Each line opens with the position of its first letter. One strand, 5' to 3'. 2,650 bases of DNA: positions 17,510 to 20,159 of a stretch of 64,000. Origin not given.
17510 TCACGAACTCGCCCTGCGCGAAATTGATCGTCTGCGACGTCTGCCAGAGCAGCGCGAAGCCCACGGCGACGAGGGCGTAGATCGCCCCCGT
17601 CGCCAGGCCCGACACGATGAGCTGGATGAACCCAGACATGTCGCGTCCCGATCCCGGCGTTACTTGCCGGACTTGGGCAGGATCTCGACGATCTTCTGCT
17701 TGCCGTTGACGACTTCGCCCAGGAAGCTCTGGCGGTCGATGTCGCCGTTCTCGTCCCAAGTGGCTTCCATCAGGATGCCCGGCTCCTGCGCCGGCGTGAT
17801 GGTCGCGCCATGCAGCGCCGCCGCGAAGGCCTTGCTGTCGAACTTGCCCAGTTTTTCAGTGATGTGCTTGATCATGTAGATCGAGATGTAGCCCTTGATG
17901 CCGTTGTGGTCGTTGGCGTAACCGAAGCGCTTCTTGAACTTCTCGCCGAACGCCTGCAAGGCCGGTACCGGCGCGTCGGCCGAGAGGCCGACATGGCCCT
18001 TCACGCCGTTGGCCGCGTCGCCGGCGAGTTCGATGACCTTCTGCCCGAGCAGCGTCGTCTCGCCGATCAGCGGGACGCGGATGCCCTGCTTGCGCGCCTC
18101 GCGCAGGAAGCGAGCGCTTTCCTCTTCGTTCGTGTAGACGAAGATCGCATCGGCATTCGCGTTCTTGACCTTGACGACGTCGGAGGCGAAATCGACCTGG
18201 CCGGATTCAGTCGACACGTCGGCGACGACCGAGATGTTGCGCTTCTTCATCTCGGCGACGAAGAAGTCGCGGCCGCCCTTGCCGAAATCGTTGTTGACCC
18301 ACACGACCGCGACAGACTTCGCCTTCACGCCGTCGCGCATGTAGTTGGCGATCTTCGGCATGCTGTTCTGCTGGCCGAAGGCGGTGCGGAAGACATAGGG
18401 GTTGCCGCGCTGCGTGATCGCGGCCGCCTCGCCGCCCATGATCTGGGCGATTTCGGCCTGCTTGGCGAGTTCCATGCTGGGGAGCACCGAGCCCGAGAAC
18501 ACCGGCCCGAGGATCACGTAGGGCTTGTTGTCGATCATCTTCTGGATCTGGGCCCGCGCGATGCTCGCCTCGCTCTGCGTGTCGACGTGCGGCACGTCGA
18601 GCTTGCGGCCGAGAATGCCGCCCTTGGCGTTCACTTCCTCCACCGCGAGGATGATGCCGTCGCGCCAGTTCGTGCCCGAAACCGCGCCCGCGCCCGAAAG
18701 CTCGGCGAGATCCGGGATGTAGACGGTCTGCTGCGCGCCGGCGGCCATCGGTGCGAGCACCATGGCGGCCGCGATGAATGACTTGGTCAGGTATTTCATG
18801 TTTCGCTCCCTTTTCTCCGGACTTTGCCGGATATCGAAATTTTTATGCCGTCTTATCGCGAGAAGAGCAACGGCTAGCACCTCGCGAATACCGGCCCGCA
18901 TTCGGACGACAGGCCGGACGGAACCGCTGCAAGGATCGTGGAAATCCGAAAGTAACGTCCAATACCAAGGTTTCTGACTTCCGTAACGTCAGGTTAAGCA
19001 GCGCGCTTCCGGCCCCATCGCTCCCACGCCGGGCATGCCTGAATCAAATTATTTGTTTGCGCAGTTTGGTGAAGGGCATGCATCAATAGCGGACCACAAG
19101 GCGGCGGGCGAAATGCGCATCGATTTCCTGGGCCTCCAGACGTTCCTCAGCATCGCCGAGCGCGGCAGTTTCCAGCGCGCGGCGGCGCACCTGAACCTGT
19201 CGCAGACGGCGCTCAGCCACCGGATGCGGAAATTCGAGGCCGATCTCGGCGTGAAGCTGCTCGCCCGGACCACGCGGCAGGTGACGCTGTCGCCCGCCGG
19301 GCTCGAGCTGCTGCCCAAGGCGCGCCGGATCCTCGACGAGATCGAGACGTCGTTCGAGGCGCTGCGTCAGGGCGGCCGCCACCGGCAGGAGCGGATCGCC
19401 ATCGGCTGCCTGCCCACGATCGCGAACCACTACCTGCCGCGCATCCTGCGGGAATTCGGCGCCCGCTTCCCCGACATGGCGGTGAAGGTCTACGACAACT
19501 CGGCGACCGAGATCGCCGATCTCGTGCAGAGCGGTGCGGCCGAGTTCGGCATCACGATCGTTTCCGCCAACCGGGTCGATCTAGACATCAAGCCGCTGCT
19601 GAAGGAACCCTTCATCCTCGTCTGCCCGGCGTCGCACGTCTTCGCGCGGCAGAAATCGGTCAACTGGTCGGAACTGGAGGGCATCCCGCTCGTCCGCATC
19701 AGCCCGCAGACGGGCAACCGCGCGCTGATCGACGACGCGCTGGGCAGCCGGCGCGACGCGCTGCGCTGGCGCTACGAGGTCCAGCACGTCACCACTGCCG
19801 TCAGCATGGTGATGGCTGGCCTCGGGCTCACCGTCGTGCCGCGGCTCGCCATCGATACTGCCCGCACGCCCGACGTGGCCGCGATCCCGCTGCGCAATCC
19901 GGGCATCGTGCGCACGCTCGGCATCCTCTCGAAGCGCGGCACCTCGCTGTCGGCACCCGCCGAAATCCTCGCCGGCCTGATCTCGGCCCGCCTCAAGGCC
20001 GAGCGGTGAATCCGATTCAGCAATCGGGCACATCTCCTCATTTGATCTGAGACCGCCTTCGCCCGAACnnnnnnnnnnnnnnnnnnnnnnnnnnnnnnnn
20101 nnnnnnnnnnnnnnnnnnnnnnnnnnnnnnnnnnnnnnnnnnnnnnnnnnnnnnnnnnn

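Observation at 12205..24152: Two shikimate-dehydrogenase paralogues and a Liv-type ABC importer sit next to a gallate ring-cleavage cluster: possible shikimate/quinate to gallate catabolic route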

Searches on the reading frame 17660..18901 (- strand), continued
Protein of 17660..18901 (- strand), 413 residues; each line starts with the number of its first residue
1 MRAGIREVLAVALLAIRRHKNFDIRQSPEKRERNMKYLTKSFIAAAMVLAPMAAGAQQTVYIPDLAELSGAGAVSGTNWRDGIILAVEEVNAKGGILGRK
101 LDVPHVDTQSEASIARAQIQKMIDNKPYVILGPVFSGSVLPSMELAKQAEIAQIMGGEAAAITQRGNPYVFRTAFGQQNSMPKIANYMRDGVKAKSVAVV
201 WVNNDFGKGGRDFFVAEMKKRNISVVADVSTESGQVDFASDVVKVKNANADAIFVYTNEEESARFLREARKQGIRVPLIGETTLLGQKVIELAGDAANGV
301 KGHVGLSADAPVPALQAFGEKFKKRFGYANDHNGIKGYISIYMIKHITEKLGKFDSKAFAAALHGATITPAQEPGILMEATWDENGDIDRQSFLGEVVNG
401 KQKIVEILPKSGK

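Call 59: search_protein_families(library=ncbifam, proteins=[L038:4177-5007:+, L053:5356-6066:-, L053:2093-3988:-, L038:1390-2352:+, L006:14456-15397:+], max_evalue=1e-10)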
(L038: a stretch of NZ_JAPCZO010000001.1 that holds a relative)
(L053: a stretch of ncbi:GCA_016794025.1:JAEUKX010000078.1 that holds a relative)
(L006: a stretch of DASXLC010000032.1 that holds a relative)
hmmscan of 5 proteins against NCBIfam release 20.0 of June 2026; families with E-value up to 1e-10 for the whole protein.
L038:4177-5007:+ (276 aa): 1 family
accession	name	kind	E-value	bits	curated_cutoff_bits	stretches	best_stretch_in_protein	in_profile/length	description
NF042924.1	SlmHylase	equivalog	4.5e-36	124.5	500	1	9-273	31-297/299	4-sulfomuconolactone hydrolase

L053:5356-6066:- (236 aa): 9 families
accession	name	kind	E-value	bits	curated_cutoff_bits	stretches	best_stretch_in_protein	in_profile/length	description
NF006731.0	PRK09262.1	equivalog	5.6e-111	369.5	179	1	2-225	6-229/229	4-carboxy-4-hydroxy-2-oxoadipate aldolase/oxaloacetate decarboxylase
TIGR02798.1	ligK_PcmE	equivalog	2.1e-105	351.2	304.5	1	4-224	2-222/222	4-carboxy-4-hydroxy-2-oxoadipate aldolase/oxaloacetate decarboxylase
NF004850.0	PRK06201.1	subfamily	2.3e-52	177.7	231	1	6-205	9-208/222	hypothetical protein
NF006093.0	PRK08245.1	subfamily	6.7e-36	123.9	208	1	68-215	78-226/240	hypothetical protein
NF005442.0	PRK07028.1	equivalog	3.9e-32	111.4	593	1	10-202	223-413/430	bifunctional hexulose-6-phosphate synthase/ribonuclease regulator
NF009399.0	PRK12764.1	equivalog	6.1e-23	81.6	444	1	71-213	340-483/501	fumarylacetoacetate hydrolase family protein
NF006875.0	PRK09372.1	equivalog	2e-16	60.2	136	1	38-175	19-155/161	ribonuclease E activity regulator RraA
TIGR01935.1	NOT-MenG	subfamily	3.3e-16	59.5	123.8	1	34-173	11-149/150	RraA family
NF009134.0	PRK12487.1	equivalog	1.9e-14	53.7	196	1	38-174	19-154/161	putative 4-hydroxy-4-methyl-2-oxoglutarate aldolase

L053:2093-3988:- (631 aa): 2 families
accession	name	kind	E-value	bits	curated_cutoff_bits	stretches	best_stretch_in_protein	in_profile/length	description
NF042435.1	DhshikDhtase_QuiC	equivalog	2.5e-205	683.7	1200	1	1-621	1-625/635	3-dehydroshikimate dehydratase QuiC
TIGR01263.1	4HPPD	equivalog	1.8e-57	195.4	277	1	290-611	2-335/353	4-hydroxyphenylpyruvate dioxygenase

L038:1390-2352:+ (320 aa): 3 families
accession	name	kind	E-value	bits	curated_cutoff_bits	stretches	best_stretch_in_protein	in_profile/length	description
TIGR03211.1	catechol_2_3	equivalog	3.2e-87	292.6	320.2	1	6-312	1-303/303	catechol 2,3-dioxygenase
TIGR02295.1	HpaD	equivalog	2e-57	194.7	321.4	1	7-309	2-295/298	3,4-dihydroxyphenylacetate 2,3-dioxygenase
TIGR03213.1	23dbph12diox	equivalog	5.5e-16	58.8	366.45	1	15-277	9-267/287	biphenyl-2,3-diol 1,2-dioxygenase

L006:14456-15397:+ (313 aa): 17 families
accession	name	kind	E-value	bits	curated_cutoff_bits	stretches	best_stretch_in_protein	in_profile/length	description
NF009201.0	PRK12549.1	subfamily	8.8e-93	310.6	235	1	20-299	3-281/286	shikimate dehydrogenase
NF001319.0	PRK00258.3-3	equivalog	1.6e-74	250.5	252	1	20-305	2-277/279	shikimate dehydrogenase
NF010631.0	PRK14027.1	equivalog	5.1e-71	239.3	515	1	24-298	4-280/283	quinate/shikimate dehydrogenase (NAD+)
TIGR00507.1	aroE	equivalog_domain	3.5e-54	183.8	200.2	1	26-296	2-263/270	shikimate dehydrogenase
NF001312.0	PRK00258.1-4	equivalog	8.5e-50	169.6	295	1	23-297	8-276/285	shikimate dehydrogenase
NF001314.0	PRK00258.2-2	equivalog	3.1e-41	141.3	248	1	24-287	7-272/290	shikimate dehydrogenase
NF001322.0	PRK00258.3-6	equivalog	7.3e-41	140.3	285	1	24-295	5-260/272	shikimate dehydrogenase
NF001310.0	PRK00258.1-2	equivalog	2.2e-40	138.6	221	1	29-297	7-271/279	shikimate dehydrogenase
NF009200.0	PRK12548.1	subfamily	2.1e-39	135.6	432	1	21-288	6-277/289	shikimate dehydrogenase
NF001311.0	PRK00258.1-3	equivalog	3e-39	134.9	235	1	28-290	9-261/279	shikimate dehydrogenase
NF001315.0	PRK00258.2-4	equivalog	2.8e-38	131.7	413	1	29-287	12-268/284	shikimate dehydrogenase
NF001313.0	PRK00258.2-1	equivalog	2.4e-35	122.4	431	1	24-289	9-277/290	shikimate dehydrogenase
NF009202.0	PRK12550.1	equivalog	1.4e-31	109.8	306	1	69-298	48-267/272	shikimate 5-dehydrogenase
NF001316.0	PRK00258.2-5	equivalog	2.6e-29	102.3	247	1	28-292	5-251/263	shikimate dehydrogenase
TIGR01809.1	Shik-DH-AROM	equivalog_domain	8.8e-26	90.7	196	1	27-288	8-272/282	shikimate dehydrogenase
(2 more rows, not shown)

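Call 69: search_solved_structures(query=window:17774-18901:-, max_evalue=1e-18, show_alignments=3)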
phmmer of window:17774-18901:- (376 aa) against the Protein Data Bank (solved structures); distinct sequences matched with E-value up to 1e-18: 7.
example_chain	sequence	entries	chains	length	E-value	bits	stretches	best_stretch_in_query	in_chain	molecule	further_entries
2lbp_A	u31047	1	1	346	2.3e-22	83.1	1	68-301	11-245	LEUCINE-BINDING PROTEIN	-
1usg_A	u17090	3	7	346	1.1e-21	80.9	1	68-301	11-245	LEUCINE-SPECIFIC BINDING PROTEIN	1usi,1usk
2liv_A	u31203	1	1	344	1.2e-21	80.7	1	66-301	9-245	LEUCINE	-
1z15_A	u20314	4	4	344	1.6e-21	80.3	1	66-301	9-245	Leu/Ile/Val-binding protein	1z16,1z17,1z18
4gnr_A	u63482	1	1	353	1.7e-21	80.2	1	58-346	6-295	ABC transporter substrate-binding protein-branched chain amino acid transport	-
4q6w_A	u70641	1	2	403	1.8e-20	76.9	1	41-327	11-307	Putative leu/ile/val-binding protein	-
8z0g_A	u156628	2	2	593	4.5e-19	72.3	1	82-300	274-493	Leu/Ile/Val-binding protein,Leu/Ile/Val-binding protein,mNeonGreen | NeIle,Leu/Ile/Val-binding protein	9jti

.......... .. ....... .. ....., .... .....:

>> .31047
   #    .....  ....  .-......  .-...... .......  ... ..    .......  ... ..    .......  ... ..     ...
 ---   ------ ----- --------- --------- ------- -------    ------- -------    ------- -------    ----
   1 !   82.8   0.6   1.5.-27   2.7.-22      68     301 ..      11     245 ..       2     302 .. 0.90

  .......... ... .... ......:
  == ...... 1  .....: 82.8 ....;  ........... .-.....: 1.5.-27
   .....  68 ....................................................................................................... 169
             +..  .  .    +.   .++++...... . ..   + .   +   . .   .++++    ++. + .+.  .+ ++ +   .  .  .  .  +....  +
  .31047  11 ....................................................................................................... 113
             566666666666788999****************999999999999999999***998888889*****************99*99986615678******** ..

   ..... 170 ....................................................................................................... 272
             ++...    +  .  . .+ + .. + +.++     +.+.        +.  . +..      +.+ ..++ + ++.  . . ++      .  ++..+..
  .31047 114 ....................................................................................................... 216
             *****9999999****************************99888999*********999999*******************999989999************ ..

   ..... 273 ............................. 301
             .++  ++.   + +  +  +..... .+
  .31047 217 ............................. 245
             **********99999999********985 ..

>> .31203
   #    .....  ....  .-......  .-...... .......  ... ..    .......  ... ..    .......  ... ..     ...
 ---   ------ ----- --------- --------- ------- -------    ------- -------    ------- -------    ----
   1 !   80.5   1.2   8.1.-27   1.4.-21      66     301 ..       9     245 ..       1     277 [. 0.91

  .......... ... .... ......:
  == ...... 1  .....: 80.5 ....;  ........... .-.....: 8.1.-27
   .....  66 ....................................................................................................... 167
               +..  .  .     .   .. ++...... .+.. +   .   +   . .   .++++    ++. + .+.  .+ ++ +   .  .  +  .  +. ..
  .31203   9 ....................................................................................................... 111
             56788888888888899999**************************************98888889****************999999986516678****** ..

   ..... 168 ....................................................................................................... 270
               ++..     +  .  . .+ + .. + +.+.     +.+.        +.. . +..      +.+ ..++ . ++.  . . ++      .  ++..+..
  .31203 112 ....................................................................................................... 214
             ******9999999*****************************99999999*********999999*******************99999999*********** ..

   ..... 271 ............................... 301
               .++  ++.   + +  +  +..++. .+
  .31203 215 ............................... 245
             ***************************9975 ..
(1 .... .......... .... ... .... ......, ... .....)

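Call 74: find_encoding_contigs(protein=P0034, flank=10000, max_places=1)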
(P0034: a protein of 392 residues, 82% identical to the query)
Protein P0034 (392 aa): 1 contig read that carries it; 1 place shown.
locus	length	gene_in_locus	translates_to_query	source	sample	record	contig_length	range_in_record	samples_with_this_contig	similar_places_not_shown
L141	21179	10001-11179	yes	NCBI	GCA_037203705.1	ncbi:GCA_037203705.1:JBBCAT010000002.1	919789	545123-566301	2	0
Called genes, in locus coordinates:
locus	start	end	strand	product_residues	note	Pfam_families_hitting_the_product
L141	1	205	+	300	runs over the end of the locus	PF00892:EamA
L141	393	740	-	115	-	PF01627:Hpt (weak)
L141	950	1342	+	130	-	PF00072:Response_reg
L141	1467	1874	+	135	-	PF00072:Response_reg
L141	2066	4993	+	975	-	PF13426:PAS_9 (weak), PF08447:PAS_3, PF00512:HisKA, PF02518:HATPase_c, PF00072:Response_reg, PF01627:Hpt (weak)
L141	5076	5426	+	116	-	-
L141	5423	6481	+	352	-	PF00248:Aldo_ket_red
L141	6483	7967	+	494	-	PF00248:Aldo_ket_red, PF01042:Ribonuc_L-PSP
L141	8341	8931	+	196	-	-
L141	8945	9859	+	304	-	PF00126:HTH_1, PF03466:LysR_substrate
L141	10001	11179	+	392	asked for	PF13433:Peripla_BP_5, PF13458:Peripla_BP_6, PF01094:ANF_receptor, PF13433:Peripla_BP_5 (weak)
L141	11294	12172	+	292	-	PF02653:BPD_transp_2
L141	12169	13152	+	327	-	PF02653:BPD_transp_2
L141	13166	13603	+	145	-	PF03928:HbpS-like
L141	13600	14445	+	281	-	PF08501:Shikimate_dh_N, PF01488:Shikimate_DH (weak), PF18317:SDH_C (faint)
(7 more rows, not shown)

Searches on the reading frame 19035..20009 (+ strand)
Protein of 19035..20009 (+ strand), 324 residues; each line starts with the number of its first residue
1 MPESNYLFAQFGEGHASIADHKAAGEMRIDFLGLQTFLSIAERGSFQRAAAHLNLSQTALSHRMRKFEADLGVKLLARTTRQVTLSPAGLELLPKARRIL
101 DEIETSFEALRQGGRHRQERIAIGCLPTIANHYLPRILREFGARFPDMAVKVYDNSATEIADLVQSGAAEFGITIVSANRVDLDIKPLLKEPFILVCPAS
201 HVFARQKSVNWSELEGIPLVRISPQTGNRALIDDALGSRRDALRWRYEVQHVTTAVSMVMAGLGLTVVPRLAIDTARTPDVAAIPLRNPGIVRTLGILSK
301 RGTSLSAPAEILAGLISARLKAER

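Call 4: search_protein_families(library=pfam, proteins=[window:19035-20009:+])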
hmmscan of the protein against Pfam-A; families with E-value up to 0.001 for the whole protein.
window:19035-20009:+ (324 aa): 4 families
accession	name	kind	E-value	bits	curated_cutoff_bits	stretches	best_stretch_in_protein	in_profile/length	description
PF03466.25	LysR_substrate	-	1e-42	146.4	28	1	116-317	3-205/209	LysR substrate binding domain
PF00126.33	HTH_1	-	1.4e-19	70.2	26.6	1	34-89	4-59/60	Bacterial regulatory helix-turn-helix protein, lysR family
PF12727.12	PBP_like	-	2.3e-06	27.4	27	1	149-204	122-182/193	PBP superfamily domain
PF13556.12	HTH_30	-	0.00087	19.5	27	0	40-78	9-47/59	PucR C-terminal helix-turn-helix domain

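Call 6: search_protein_families(library=ncbifam, proteins=[window:19035-20009:+], max_evalue=0.01)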
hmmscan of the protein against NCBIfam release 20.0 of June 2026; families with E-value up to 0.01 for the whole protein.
window:19035-20009:+ (324 aa): 55 families (the best 25 are shown)
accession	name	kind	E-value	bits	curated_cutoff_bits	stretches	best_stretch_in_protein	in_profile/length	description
NF052633.1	LysR_TF_PsrA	exception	4e-58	196.7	540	1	29-317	5-293/297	L-proline-binding transcription factor PsrA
NF040786.1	LysR_Sec_metab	equivalog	6.3e-43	146.9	250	1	31-317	3-295/298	selenium metabolism-associated LysR family transcriptional regulator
NF008416.0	PRK11242.1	equivalog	6.7e-40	137.2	277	1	35-320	7-291/300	transcriptional regulator CynR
NF045775.1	acetoin_reg_AlsR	exception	2.7e-37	128.9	430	1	34-271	6-245/290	acetoin biosynthesis transcriptional regulator AlsR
NF008361.0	PRK11151.1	equivalog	1.9e-35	122.6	329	1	35-322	7-295/305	DNA-binding transcriptional regulator OxyR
NF053705.1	TransRegGltCGpos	equivalog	5.5e-34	117.8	350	1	34-312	6-285/300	glutamate biosynthesis transcriptional regulator GltC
TIGR03339.1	phn_lysR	subfamily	1.2e-33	116.5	341.1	1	34-301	2-266/279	aminoethylphosphonate catabolism associated LysR family transcriptional regulator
NF047520.1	trans_act_CidR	equivalog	1.8e-32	112.7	415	1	31-307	3-279/292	cidABC operon transcriptional activator CidR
NF007439.0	PRK09986.1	equivalog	1.2e-31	110.2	290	1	27-288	5-268/296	LysR family transcriptional regulator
NF007385.0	PRK09906.1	equivalog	2.1e-30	105.9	356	1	34-271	6-244/296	DNA-binding transcriptional regulator HcaR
NF008410.0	PRK11233.1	equivalog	6.1e-29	101.1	309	1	31-313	3-284/305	nitrogen assimilation transcriptional regulator NAC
NF040889.1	trans_reg_YeiE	equivalog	9.1e-29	100.6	480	1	27-307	1-277/288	DNA-binding transcriptional regulator YeiE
TIGR02424.1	TF_pcaQ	equivalog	1.5e-28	99.5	303.8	1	28-238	2-214/300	pca operon transcription factor PcaQ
NF008722.0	PRK11716.1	equivalog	2.9e-28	98.7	246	1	30-276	2-249/293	HTH-type transcriptional activator IlvY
NF008352.0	PRK11139.1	subfamily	1.4e-26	93.3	288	1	33-271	10-242/305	transcriptional regulator GcvA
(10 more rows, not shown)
